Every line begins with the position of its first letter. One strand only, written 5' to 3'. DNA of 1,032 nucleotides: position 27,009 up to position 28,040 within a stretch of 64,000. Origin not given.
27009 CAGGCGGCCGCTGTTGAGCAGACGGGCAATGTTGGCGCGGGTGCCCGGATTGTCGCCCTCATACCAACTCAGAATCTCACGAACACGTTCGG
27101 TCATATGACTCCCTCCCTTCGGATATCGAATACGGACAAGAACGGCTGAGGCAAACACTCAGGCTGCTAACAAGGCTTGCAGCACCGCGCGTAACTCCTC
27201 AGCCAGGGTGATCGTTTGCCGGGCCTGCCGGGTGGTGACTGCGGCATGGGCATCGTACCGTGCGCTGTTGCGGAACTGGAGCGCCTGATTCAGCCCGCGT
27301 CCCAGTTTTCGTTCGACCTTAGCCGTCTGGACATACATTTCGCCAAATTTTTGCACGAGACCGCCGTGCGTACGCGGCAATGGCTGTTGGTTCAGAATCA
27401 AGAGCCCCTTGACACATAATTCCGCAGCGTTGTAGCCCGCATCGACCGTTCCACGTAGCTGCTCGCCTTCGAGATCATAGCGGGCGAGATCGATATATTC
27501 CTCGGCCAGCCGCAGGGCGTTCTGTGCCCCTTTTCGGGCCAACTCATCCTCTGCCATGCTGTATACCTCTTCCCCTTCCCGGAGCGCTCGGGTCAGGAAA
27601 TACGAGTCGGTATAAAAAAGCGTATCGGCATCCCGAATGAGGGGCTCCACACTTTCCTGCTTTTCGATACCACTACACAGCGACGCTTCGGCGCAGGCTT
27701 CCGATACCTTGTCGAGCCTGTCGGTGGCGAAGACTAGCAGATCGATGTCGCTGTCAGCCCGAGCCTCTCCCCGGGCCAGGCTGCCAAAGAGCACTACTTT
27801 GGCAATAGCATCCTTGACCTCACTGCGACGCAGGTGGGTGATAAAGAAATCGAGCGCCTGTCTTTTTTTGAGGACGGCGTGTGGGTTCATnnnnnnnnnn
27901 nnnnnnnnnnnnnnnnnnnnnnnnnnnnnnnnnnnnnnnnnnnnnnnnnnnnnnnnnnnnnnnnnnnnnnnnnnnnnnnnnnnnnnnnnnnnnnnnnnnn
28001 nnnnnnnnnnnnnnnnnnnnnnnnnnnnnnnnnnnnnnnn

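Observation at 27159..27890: Fused MNT-HEPN (nucleotidyltransferase + HEPN) protein embedded in the fbp-fba gluconeogenic operon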

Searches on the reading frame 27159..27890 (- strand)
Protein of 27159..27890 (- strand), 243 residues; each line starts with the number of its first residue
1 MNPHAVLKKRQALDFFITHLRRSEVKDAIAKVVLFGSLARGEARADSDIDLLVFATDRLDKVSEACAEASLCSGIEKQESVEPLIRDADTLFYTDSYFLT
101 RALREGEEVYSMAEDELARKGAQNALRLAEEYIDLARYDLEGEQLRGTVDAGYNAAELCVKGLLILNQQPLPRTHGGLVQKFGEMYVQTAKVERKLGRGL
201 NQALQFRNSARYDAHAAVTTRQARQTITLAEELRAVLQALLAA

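Call 3: search_protein_families(library=pfam, proteins=[window:27159-27890:-], max_evalue=1)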
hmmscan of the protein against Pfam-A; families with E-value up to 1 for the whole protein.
window:27159-27890:- (243 aa): 4 families
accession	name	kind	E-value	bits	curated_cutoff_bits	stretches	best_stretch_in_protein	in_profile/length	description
PF05168.19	HEPN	-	5.6e-13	49.5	22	1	125-237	4-114/117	HEPN domain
PF18765.7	Polbeta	-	1.1e-10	42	26.9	1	26-113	10-91/93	Polymerase beta, Nucleotidyltransferase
PF01909.29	NTP_transf_2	-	1.1e-09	39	21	1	26-60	13-45/93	Nucleotidyltransferase domain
PF22600.2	MTPAP-like_central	-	0.06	13.9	27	1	18-60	30-68/139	Poly(A) RNA polymerase, mitochondrial-like, central palm domain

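Call 4: search_protein_families(library=ncbifam, proteins=[window:27159-27890:-], max_evalue=1)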
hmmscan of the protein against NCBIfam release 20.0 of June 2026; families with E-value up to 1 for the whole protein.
window:27159-27890:- (243 aa): 8 families
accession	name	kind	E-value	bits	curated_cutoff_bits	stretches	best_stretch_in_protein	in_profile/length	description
NF047752.1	MntA_antitoxin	equivalog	9.4e-09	35.1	60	1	28-113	6-84/106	type VII toxin-antitoxin system MntA family adenylyltransferase antitoxin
NF051895.1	anti_phage_HalB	equivalog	6.7e-06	25.9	190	1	33-58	3-28/211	anti-phage Hailong system nucleotidyltransferase HalB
NF010309.0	PRK13746.1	subfamily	0.00069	19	193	1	24-63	23-62/263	aminoglycoside adenylyltransferase family protein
NF028535.0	ANT_4p_II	subfamily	0.0025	17.1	350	1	16-57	8-47/251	ANT(4')-II family aminoglycoside nucleotidyltransferase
NF012212.1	ANT_9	subfamily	0.0027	17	340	1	24-61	16-53/249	aminoglycoside nucleotidyltransferase ANT(9)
NF012157.0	ANT_3pp_I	equivalog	0.016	14.5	375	1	25-62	18-55/256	AadA family aminoglycoside 3''-O-nucleotidyltransferase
NF033126.1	ANT_3pp_AadA1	exception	0.048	13.2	587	1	27-64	21-58/258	ANT(3'')-Ia family aminoglycoside nucleotidyltransferase AadA1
NF051468.1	ANT_AadA37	exception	0.12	11.3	550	1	20-69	22-71/265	ANT(3'')-I family aminoglycoside nucleotidyltransferase AadA37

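Call 5: search_protein_families(library=padloc, proteins=[window:27159-27890:-], max_evalue=1)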
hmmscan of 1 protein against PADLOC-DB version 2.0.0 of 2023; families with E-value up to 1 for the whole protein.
window:27159-27890:- (243 aa): 13 families
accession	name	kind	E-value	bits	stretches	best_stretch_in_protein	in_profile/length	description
PDLC04903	PDC-S09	-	3.2e-12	44.7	1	25-106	22-105/108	-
PDLC04904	PDC-S09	-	7.6e-09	33.7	1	26-54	22-50/104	-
PDLC04902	PDC-S09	-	1.6e-08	32.8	1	26-56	18-48/97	-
PDLC04907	PDC-S09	-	4.4e-08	31.2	1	9-61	10-59/114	-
PDLC04906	PDC-S09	-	5.9e-08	31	1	9-57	4-52/98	-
PDLC04368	PDC-M05A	-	8.3e-08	30.3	1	24-67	102-146/201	-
PDLC04369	PDC-M05A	-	1.1e-06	26.4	1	25-57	99-131/201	-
PDLC04377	PDC-M05B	-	4.4e-05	21.5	1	187-241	84-138/149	-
PDLC04905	PDC-S09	-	0.00014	20.2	1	28-62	20-55/101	-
PDLC04778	PDC-M70A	-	0.00037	17.9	1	20-53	40-71/355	-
PDLC04370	PDC-M05A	-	0.0018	16.2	1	27-71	105-153/194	-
PDLC04372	PDC-M05A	-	0.0023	16.2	1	25-56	72-103/167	-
PDLC04373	PDC-M05B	-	0.0039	15.2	1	187-240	83-136/141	-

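Call 6: find_homologous_proteins(query=window:27159-27890:-)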
Query window:27159-27890:- (243 aa): 53 proteins with E <= 0.001 among 2481 candidates.
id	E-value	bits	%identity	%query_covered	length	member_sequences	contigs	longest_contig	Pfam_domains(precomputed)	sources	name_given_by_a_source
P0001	2.9e-146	503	97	100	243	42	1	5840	PF18765.8,PF05168.20,PF01909.30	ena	-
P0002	2.3e-126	438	85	99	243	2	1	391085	PF18765.8,PF05168.20,PF01909.30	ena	-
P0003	4.1e-118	411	81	99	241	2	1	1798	PF18765.8,PF05168.20,PF01909.30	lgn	-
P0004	1.5e-110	386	75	98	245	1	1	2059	PF18765.8,PF05168.20,PF01909.30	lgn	-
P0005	8.1e-110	384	74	100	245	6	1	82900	PF18765.8,PF05168.20,PF01909.30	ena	-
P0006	5.3e-101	355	69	100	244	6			PF18765.8,PF05168.20,PF01909.30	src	-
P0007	2.0e-100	353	69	98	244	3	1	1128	PF18765.8,PF05168.20,PF01909.30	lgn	-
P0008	7.9e-100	351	71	95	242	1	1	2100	PF18765.8,PF05168.20,PF01909.30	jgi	jgi:uncharacterized protein (UPF0332 family)/predicted nucleotidyltransferase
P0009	1.3e-98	347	67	98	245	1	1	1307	PF18765.8,PF05168.20,PF01909.30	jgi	jgi:uncharacterized protein (UPF0332 family)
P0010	5.5e-98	345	70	95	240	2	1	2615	PF18765.8,PF05168.20,PF01909.30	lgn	-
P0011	4.4e-95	336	67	98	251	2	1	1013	PF18765.8,PF05168.20,PF01909.30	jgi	-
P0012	5.8e-81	289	57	96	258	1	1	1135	PF18765.8,PF05168.20,PF01909.30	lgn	-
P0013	1.2e-79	285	56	96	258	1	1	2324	PF18765.8,PF05168.20,PF01909.30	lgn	-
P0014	5.0e-79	283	55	96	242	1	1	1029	PF18765.8,PF05168.20,PF01909.30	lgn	-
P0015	1.6e-67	245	80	58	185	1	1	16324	-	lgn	-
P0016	1.1e-65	239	52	95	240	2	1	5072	PF18765.8,PF05168.20,PF01909.30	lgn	-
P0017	1.7e-65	239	49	95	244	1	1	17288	PF18765.8,PF05168.20,PF01909.30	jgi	-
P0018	1.9e-65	239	48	96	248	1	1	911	PF18765.8,PF05168.20,PF01909.30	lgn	-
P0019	3.5e-64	235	46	99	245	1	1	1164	PF18765.8,PF05942.17,PF05168.20,PF01909.30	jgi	jgi:uncharacterized protein (UPF0332 family)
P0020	8.6e-64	233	51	97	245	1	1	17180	PF18765.8,PF05168.20,PF01909.30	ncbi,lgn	ncbi:MAG: HEPN domain-containing protein [Candidatus Edwardsbacteria bacterium]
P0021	2.9e-62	228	51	95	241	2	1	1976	PF18765.8,PF05168.20,PF01909.30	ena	-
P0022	5.3e-61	224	50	95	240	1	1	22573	PF18765.8,PF05168.20,PF01909.30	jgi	jgi:uncharacterized protein (UPF0332 family)/predicted nucleotidyltransferase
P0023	5.6e-61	224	48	95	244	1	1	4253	PF18765.8,PF05168.20,PF01909.30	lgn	-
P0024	9.1e-61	223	49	96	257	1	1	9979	PF18765.8,PF05168.20,PF01909.30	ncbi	-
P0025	9.9e-61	223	50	95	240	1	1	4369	PF18765.8,PF05168.20,PF01909.30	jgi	jgi:uncharacterized protein (UPF0332 family)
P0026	1.5e-60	223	50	95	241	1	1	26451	PF18765.8,PF05168.20,PF01909.30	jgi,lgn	jgi:uncharacterized protein (UPF0332 family)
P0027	1.5e-59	219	49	97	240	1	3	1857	PF18765.8,PF05168.20,PF01909.30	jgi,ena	-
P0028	7.2e-57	211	50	86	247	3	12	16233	PF18765.8,PF05168.20,PF01909.30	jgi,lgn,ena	-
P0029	2.5e-55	206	48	97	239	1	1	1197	PF18765.8,PF05168.20,PF01909.30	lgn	-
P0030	6.7e-55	204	47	97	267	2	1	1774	PF18765.8,PF05168.20,PF01909.30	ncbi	ncbi:MAG: HEPN domain-containing protein [Thermodesulfobacteriota bacterium]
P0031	2.3e-54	202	45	95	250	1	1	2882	PF18765.8,PF05168.20,PF01909.30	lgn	-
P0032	6.4e-54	201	44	96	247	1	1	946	PF18765.8,PF05168.20,PF01909.30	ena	-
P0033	3.5e-53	199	44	96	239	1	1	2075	PF18765.8,PF05168.20,PF01909.30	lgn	-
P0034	3.9e-53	198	47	95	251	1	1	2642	PF05168.20,PF01909.30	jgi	jgi:uncharacterized protein (UPF0332 family)/predicted nucleotidyltransferase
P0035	7.5e-53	197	47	96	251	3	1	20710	PF18765.8,PF05168.20,PF01909.30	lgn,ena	-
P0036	1.3e-52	197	44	93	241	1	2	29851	PF18765.8,PF05168.20,PF01909.30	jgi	jgi:uncharacterized protein (UPF0332 family)/predicted nucleotidyltransferase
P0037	8.2e-52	194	45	88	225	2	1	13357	PF18765.8,PF05168.20,PF01909.30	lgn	-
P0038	1.2e-50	190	43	92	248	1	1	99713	PF18765.8,PF05168.20,PF01909.30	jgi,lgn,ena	-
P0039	8.8e-50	187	44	95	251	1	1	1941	PF18765.8,PF05168.20,PF01909.30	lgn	-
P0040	3.1e-47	179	43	90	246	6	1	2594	PF18765.8,PF05168.20,PF01909.30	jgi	jgi:uncharacterized protein (UPF0332 family)/predicted nucleotidyltransferase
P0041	3.7e-47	179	43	93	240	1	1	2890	PF18765.8,PF05168.20,PF01909.30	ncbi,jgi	jgi:uncharacterized protein (UPF0332 family)/predicted nucleotidyltransferase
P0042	1.1e-44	171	44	97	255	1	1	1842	PF18765.8,PF05168.20,PF01909.30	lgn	-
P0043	1.9e-43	167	43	90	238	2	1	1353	PF18765.8,PF05168.20,PF01909.30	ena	-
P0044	2.2e-43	167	41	90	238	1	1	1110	PF18765.8,PF05168.20,PF01909.30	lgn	-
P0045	4.5e-43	166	42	97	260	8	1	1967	PF18765.8,PF05168.20,PF01909.30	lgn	-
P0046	8.4e-43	165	42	92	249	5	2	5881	PF18765.8,PF05168.20,PF01909.30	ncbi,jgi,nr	ncbi:MAG: HEPN domain-containing protein [Deltaproteobacteria bacterium]|nr:HEPN domain-containing p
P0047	1.6e-37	147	51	68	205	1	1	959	PF18765.8,PF05168.20,PF01909.30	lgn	-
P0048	4.5e-36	143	38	93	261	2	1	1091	PF18765.8,PF05168.20,PF01909.30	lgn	-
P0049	6.6e-30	123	36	88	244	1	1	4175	PF18765.8,PF05168.20,PF01909.30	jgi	-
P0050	1.0e-29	122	36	90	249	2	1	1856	PF18765.8,PF05168.20,PF01909.30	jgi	-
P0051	2.5e-29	121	37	88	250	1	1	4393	PF18765.8,PF05168.20,PF01909.30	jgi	-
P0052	3.5e-15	74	35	55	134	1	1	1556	PF05168.20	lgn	-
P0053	8.4e-4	37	52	21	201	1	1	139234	PF18765.8,PF24033.2,PF03445.20,PF01909.30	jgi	jgi:predicted nucleotidyltransferase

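Call 7: search_solved_structures(query=window:27159-27890:-, max_evalue=1, show_alignments=3)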
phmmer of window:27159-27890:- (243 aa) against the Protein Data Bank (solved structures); distinct sequences matched with E-value up to 1: 19.
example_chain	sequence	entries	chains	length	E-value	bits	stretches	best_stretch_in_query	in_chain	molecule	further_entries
9xbd_E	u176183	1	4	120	0.00014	24.9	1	15-58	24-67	Nucleotidyltransferase domain-containing protein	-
1wot_A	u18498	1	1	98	0.00038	23.5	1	29-56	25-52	PUTATIVE MINIMAL NUCLEOTIDYLTRANSFERASE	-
5yep_A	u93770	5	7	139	0.0016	21.5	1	29-91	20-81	Toxin-antitoxin system antidote Mnt family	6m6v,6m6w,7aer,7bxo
28nt_d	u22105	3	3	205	0.015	18.3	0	152-227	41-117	Small ribosomal subunit protein uS4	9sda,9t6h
6m6u_A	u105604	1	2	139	0.021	17.8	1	29-91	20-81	Toxin-antitoxin system antitoxin MntA family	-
9xbd_A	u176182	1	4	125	0.055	16.5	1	168-233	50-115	HEPN domain-containing protein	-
9dbh_A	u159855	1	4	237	0.2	14.6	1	28-55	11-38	HalB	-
9xbc_A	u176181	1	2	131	0.23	14.4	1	168-233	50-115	HEPN domain-containing protein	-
9dbj_A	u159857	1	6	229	0.23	14.4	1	29-55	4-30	HalB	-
1jjr_A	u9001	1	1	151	0.24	14.3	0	61-97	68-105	THYROID AUTOANTIGEN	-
7uy4_A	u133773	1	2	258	0.28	14.2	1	26-65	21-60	Aminoglycoside (3'') (9) adenylyltransferase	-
5cwm_A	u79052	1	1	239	0.29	14.1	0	101-162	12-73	Designed helical repeat protein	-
5myj_AD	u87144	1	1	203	0.38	13.7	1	154-228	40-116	30S ribosomal protein S4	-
9hig_D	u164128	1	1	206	0.39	13.7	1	155-228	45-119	Small ribosomal subunit protein uS4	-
8crx_D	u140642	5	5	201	0.91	12.5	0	167-228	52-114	30S ribosomal protein S4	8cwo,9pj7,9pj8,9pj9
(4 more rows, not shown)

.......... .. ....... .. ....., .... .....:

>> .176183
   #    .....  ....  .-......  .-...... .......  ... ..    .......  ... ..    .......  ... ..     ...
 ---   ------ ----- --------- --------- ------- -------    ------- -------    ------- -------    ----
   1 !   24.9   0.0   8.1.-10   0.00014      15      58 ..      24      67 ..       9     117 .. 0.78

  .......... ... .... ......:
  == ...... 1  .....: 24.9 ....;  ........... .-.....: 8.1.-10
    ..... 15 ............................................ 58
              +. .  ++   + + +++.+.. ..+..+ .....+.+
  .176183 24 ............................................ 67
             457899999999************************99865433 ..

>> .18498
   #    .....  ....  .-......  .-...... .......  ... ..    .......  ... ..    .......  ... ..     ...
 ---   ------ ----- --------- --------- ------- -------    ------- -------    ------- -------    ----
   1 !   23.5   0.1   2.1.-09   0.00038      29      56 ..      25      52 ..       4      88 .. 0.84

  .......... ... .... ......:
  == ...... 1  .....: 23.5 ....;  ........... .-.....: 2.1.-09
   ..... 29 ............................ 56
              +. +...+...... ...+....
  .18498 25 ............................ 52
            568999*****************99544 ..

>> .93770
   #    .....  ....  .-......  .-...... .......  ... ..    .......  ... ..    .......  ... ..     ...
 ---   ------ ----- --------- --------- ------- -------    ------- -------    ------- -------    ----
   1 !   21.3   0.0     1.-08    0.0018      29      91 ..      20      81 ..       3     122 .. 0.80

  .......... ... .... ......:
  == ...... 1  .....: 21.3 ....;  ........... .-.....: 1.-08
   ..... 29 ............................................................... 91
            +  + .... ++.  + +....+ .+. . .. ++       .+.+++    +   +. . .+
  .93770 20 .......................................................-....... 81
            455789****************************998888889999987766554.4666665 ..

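Call 8: find_encoding_contigs(protein=window:27159-27890:-, flank=8000)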
Protein window:27159-27890:- (243 aa): 1 contig read that carries it; 1 place shown.
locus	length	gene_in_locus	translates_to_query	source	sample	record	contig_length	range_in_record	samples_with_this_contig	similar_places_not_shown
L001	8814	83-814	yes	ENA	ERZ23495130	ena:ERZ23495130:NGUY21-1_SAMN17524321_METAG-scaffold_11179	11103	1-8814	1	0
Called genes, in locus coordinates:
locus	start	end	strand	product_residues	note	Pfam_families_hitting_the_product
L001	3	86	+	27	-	?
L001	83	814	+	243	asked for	PF01909:NTP_transf_2, PF18765:Polbeta, PF05168:HEPN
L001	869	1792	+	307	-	PF01791:DeoC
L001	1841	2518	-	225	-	PF00535:Glycos_transf_2, PF10111:Glyco_tranf_2_2 (faint), PF13641:Glyco_tranf_2_3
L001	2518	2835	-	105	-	-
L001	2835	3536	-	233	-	PF13641:Glyco_tranf_2_3, PF00535:Glycos_transf_2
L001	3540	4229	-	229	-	PF27149:YdjY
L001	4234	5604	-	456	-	PF26314:MptA_B_family (weak), PF09594:GT87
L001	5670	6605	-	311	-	PF00884:Sulfatase (weak)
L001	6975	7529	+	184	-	PF04290:DctQ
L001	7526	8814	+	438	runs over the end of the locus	PF06808:DctM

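Call 9: find_encoding_contigs(protein=P0002, flank=6000, max_places=2)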
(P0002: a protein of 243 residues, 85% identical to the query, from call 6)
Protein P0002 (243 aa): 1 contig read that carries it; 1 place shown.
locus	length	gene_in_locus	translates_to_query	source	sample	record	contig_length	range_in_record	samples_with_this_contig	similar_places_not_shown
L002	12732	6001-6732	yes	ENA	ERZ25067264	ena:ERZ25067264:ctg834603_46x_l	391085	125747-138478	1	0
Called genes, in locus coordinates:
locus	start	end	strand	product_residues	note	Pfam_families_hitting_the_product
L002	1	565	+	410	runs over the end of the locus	PF00296:Bac_luciferase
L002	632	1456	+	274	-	PF00561:Abhydrolase_1, PF12697:Abhydrolase_6, PF12146:Hydrolase_4 (faint)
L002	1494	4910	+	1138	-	PF12773:DZR, PF13240:Zn_Ribbon_1 (weak), PF24463:DUF7577 (faint), PF00211:Guanylate_cyc, PF13191:AAA_16, PF13401:AAA_22 (weak)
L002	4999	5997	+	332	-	PF00316:FBPase, PF18913:FBPase_C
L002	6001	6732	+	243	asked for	PF01909:NTP_transf_2, PF18765:Polbeta, PF05168:HEPN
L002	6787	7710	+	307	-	PF01791:DeoC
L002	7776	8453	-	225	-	PF00535:Glycos_transf_2, PF10111:Glyco_tranf_2_2 (faint), PF13641:Glyco_tranf_2_3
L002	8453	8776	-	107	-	-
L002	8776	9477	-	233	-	PF13641:Glyco_tranf_2_3, PF00535:Glycos_transf_2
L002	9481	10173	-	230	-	PF27149:YdjY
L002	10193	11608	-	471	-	PF26314:MptA_B_family, PF09594:GT87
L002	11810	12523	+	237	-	PF00535:Glycos_transf_2, PF10111:Glyco_tranf_2_2 (weak), PF13641:Glyco_tranf_2_3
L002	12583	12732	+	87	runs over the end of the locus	PF01527:HTH_Tnp_1, PF13384:HTH_23 (weak), PF13518:HTH_28 (faint)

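Call 10: find_encoding_contigs(protein=P0005, flank=6000, max_places=2)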
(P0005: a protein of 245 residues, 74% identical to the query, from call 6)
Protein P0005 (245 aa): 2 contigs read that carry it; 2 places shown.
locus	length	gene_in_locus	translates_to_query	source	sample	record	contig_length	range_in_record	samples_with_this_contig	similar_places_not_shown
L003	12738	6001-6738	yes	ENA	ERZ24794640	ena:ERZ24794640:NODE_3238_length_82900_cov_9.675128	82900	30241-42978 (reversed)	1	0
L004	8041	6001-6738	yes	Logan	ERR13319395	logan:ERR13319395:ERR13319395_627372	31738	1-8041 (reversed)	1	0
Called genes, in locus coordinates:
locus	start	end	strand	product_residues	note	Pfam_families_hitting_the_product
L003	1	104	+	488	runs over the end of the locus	PF00202:Aminotran_3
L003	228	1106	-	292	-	PF00135:COesterase, PF01738:DLH (weak), PF20434:BD-FAE, PF07859:Abhydrolase_3, PF00326:Peptidase_S9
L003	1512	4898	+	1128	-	PF12773:DZR, PF13240:Zn_Ribbon_1 (weak), PF13248:Zn_ribbon_3 (faint), PF00211:Guanylate_cyc, PF13191:AAA_16, PF13401:AAA_22 (faint)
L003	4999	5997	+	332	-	PF00316:FBPase, PF18913:FBPase_C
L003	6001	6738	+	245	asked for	PF01909:NTP_transf_2, PF18765:Polbeta, PF05168:HEPN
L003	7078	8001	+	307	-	PF01791:DeoC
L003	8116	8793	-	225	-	PF00535:Glycos_transf_2, PF10111:Glyco_tranf_2_2 (faint), PF13641:Glyco_tranf_2_3 (weak)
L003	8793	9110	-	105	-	-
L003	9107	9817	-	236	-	PF13641:Glyco_tranf_2_3 (weak), PF00535:Glycos_transf_2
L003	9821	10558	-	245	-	PF27149:YdjY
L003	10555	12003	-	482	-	PF26314:MptA_B_family, PF09594:GT87, PF06728:PIG-U (weak)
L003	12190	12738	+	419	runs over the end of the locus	PF07452:CHRD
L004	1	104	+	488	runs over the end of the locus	PF00202:Aminotran_3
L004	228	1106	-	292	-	PF00135:COesterase, PF01738:DLH (weak), PF20434:BD-FAE, PF07859:Abhydrolase_3, PF00326:Peptidase_S9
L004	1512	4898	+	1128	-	PF12773:DZR, PF13240:Zn_Ribbon_1 (weak), PF13248:Zn_ribbon_3 (faint), PF00211:Guanylate_cyc, PF13191:AAA_16, PF13401:AAA_22 (faint)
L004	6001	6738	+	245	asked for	PF01909:NTP_transf_2, PF18765:Polbeta, PF05168:HEPN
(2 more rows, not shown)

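Call 11: find_encoding_contigs(protein=P0017, flank=6000, max_places=2)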
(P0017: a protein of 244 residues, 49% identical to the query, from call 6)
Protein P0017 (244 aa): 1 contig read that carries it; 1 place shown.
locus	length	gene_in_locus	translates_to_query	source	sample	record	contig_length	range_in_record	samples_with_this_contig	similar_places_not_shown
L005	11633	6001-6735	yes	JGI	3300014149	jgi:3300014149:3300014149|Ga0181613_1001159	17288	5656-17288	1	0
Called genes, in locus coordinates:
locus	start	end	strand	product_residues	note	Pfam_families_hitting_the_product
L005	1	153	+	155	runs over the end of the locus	-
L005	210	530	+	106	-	-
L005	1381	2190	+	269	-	PF20434:BD-FAE (weak), PF12146:Hydrolase_4, PF00561:Abhydrolase_1, PF12697:Abhydrolase_6 (weak), PF02129:Peptidase_S15 (faint), PF03959:FSH1, PF12146:Hydrolase_4 (weak)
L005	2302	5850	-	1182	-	PF02463:SMC_N, PF13304:AAA_21 (weak), PF13476:AAA_23, PF13555:AAA_29 (faint), PF02463:SMC_N, PF24161:CCDC39 (weak), PF06470:SMC_hinge, PF13304:AAA_21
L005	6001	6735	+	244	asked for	PF01909:NTP_transf_2, PF18765:Polbeta, PF05168:HEPN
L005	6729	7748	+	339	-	PF01008:IF-2B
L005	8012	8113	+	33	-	-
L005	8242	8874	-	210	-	-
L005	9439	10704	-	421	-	PF13173:AAA_14, PF13635:DUF4143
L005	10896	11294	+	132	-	PF07963:N_methyl (weak)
